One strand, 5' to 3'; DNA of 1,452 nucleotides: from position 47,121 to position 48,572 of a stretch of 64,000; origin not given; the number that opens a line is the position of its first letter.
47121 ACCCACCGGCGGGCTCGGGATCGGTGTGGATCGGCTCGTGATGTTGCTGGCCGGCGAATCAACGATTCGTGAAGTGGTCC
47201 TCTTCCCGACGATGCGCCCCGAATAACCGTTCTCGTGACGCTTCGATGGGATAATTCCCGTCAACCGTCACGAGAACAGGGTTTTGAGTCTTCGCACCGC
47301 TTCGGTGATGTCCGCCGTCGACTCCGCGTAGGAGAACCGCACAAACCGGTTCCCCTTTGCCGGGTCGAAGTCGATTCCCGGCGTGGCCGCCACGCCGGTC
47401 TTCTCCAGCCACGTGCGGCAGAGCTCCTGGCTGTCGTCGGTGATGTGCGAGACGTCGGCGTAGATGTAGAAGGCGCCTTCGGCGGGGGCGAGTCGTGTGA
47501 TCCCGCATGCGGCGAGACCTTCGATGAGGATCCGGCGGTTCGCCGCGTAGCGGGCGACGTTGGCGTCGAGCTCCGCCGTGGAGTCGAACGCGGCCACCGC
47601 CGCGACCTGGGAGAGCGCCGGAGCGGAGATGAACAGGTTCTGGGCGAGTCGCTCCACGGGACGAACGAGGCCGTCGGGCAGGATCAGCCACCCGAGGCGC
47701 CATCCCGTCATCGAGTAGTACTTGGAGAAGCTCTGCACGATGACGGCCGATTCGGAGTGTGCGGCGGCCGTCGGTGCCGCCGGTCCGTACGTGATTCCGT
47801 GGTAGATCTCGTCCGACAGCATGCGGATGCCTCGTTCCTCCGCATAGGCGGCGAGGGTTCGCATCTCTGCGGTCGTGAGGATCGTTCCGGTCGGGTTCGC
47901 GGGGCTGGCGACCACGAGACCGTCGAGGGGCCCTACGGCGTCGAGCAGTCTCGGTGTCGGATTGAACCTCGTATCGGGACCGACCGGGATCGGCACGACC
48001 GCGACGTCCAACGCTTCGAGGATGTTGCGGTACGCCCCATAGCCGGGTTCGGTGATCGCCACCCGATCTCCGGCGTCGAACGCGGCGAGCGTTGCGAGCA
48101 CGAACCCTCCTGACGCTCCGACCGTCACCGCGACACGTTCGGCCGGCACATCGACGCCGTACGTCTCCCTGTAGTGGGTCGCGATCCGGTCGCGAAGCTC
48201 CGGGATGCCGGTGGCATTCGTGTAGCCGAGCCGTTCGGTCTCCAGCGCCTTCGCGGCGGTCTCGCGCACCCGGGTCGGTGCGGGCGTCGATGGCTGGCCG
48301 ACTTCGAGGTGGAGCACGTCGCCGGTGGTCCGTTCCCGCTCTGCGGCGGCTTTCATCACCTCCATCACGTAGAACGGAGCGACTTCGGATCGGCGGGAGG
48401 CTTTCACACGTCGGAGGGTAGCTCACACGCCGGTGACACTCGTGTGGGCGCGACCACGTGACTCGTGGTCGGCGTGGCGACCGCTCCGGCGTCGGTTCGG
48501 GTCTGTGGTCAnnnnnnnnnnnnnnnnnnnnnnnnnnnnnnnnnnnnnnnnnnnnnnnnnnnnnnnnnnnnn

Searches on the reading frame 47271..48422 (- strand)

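Call 68: search_protein_families(library=pfam, proteins=[window:47271-48422:-], max_evalue=0.00001)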
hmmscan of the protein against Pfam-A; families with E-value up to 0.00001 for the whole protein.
window:47271-48422:- (384 aa): 1 family
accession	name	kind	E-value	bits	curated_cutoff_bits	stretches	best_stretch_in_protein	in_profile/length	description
PF00155.27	Aminotran_1_2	-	8.5e-58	196.7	19.7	1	35-379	2-361/361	Aminotransferase class I and II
